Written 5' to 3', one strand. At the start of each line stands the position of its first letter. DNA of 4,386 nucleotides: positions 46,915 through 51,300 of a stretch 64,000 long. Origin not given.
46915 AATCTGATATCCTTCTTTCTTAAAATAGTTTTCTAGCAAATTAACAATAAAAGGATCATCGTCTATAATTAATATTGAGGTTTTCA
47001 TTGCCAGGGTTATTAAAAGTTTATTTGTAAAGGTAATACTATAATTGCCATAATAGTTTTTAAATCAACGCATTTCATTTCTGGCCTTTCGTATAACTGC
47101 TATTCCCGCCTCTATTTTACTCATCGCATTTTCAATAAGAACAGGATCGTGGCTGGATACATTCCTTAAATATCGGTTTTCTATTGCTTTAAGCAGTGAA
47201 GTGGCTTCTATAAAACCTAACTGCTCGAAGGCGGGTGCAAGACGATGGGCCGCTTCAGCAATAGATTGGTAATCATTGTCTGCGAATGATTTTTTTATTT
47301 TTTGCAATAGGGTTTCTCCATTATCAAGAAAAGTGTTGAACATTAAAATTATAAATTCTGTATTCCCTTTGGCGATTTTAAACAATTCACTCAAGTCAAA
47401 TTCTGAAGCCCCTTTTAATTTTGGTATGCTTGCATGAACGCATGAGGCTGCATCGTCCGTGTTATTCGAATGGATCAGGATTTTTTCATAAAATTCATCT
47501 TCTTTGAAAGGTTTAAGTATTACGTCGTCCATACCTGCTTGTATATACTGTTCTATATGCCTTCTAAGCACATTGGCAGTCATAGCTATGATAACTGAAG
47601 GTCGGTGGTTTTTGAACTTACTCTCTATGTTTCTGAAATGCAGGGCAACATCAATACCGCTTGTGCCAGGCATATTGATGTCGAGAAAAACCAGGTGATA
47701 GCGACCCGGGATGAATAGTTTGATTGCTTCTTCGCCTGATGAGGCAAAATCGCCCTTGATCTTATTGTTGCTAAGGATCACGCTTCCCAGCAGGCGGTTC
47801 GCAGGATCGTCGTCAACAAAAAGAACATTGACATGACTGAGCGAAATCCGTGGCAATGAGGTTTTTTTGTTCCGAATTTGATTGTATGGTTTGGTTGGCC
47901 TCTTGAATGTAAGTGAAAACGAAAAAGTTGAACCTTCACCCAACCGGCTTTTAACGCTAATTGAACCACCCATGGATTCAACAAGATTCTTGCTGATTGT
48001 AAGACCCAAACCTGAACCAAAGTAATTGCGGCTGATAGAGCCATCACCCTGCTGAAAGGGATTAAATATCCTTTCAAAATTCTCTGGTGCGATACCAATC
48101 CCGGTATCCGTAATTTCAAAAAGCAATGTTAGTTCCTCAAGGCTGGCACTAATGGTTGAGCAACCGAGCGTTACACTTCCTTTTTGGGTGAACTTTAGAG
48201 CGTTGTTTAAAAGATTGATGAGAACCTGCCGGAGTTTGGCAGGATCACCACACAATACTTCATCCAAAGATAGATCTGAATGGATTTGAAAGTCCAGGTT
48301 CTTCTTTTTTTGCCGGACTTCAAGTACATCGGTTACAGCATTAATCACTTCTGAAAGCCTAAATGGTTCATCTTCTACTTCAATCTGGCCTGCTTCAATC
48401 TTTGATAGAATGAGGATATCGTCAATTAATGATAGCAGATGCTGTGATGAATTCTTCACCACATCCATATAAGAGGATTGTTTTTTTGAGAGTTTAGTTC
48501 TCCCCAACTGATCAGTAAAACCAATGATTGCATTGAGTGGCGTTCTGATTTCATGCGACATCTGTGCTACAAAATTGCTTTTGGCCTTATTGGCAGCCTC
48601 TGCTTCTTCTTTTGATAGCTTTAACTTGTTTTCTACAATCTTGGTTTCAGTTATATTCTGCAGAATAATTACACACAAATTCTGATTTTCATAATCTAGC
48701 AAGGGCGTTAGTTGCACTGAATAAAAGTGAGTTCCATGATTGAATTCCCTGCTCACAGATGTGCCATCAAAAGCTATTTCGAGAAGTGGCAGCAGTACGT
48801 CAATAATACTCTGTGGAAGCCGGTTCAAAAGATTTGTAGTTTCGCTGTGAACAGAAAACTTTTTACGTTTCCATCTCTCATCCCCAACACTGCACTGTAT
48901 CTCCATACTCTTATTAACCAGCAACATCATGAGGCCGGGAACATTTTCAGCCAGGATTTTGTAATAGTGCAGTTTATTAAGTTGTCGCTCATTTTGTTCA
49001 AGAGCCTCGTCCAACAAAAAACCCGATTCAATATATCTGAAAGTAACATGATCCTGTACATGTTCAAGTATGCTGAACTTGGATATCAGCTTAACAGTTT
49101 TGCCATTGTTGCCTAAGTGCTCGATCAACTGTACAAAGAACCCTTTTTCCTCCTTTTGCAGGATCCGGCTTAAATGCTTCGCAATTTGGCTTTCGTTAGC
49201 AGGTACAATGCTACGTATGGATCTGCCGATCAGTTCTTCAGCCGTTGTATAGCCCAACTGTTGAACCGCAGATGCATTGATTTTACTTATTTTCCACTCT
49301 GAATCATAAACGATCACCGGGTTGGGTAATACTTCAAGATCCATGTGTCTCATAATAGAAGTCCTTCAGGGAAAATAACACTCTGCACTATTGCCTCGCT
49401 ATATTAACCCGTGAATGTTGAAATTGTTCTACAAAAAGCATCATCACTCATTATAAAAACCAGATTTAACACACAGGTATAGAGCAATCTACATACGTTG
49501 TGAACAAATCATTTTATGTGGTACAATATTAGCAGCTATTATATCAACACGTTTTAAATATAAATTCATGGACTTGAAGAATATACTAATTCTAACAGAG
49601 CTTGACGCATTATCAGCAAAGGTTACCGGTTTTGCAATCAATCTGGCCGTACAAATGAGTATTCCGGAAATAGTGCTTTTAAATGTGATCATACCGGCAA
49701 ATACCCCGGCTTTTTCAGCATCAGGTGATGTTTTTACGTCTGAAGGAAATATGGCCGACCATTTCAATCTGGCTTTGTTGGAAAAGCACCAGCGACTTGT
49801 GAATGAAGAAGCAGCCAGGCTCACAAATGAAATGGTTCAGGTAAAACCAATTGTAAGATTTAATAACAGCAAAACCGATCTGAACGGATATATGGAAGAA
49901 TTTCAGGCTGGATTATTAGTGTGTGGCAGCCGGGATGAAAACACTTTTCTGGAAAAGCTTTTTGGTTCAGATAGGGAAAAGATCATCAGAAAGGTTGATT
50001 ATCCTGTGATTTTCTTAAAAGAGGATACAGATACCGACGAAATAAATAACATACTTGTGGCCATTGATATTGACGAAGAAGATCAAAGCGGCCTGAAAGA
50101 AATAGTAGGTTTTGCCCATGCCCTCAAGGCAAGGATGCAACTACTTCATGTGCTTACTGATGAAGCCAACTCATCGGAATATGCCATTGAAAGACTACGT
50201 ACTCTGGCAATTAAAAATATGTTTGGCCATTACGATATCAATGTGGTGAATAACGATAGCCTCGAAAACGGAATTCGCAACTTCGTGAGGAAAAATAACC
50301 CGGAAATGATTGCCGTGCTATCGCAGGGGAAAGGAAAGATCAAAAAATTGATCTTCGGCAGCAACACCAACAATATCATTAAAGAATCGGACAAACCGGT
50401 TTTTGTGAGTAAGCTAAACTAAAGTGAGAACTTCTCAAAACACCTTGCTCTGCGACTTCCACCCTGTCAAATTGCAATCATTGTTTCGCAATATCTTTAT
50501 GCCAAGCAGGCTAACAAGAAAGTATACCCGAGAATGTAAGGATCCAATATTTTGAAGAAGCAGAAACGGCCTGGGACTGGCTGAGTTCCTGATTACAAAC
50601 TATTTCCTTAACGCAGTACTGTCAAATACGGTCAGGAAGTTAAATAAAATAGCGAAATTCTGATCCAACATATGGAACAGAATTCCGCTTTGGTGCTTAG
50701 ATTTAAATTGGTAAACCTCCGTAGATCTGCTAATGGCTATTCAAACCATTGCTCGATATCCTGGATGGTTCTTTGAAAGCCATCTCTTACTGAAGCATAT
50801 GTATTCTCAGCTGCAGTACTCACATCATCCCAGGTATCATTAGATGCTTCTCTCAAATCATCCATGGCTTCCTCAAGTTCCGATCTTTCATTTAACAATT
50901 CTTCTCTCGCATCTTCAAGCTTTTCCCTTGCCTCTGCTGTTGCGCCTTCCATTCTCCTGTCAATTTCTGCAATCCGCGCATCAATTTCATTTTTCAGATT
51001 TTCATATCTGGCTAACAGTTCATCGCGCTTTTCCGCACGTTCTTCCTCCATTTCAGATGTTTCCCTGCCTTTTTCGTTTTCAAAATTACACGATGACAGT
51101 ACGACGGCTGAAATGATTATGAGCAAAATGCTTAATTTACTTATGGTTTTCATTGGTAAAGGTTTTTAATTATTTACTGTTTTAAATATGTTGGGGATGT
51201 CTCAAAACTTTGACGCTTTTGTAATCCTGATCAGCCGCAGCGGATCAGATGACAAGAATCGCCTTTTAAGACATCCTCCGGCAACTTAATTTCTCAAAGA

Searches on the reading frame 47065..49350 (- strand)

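Call 61: search_protein_families(library=pfam, proteins=[window:47065-49350:-], max_evalue=0.001)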
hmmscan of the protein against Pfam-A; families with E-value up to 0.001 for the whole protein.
window:47065-49350:- (761 aa): 7 families
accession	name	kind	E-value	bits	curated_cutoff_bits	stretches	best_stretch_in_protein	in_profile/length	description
PF02518.31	HATPase_c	-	3.9e-28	98.6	26.4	1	368-482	1-109/111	Histidine kinase-, DNA gyrase B-, and HSP90-like ATPase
PF00072.30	Response_reg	-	9.3e-20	71.3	30.2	1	509-624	1-110/111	Response regulator receiver domain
PF00512.31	HisKA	-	1.3e-19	70.4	26.9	1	256-321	1-66/66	His Kinase A (phospho-acceptor) domain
PF08448.16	PAS_4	-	4.6e-07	30.5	23.1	1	5-78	1-74/110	PAS fold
PF01627.28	Hpt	-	1e-06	29.3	24.6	1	670-740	2-72/84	Hpt domain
PF13426.13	PAS_9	-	2.2e-06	28.3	27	1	9-87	1-76/103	PAS domain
PF00989.32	PAS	-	1e-05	26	22.6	1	6-74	8-76/113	PAS fold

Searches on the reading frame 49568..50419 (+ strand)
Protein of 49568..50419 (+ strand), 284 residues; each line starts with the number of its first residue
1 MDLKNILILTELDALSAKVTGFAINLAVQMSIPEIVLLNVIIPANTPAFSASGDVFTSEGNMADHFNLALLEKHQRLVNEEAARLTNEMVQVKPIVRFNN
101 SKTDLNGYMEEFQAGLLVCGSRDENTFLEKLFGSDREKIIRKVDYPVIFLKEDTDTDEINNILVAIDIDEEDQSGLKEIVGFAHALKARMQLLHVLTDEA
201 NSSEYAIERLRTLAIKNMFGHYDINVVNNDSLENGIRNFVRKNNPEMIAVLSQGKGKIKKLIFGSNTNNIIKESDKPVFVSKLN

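Call 61: search_protein_families(library=pfam, proteins=[window:49568-50419:+], max_evalue=0.001)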
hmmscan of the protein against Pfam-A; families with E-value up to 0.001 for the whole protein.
window:49568-50419:+ (284 aa): 1 family
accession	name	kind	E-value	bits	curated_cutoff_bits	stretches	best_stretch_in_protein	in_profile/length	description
PF00582.32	Usp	-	7.4e-26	91.8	24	2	4-150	3-140/141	Universal stress protein family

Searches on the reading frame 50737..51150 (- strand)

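Call 61: search_protein_families(library=pfam, proteins=[window:50737-51150:-], max_evalue=0.001)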
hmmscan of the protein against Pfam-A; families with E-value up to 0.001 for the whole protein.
window:50737-51150:- (137 aa): 1 family
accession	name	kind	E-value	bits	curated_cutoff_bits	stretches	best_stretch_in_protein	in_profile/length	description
PF01442.23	Apolipoprotein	-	0.00039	20.6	90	1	31-134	39-139/190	Apolipoprotein A1/A4/E domain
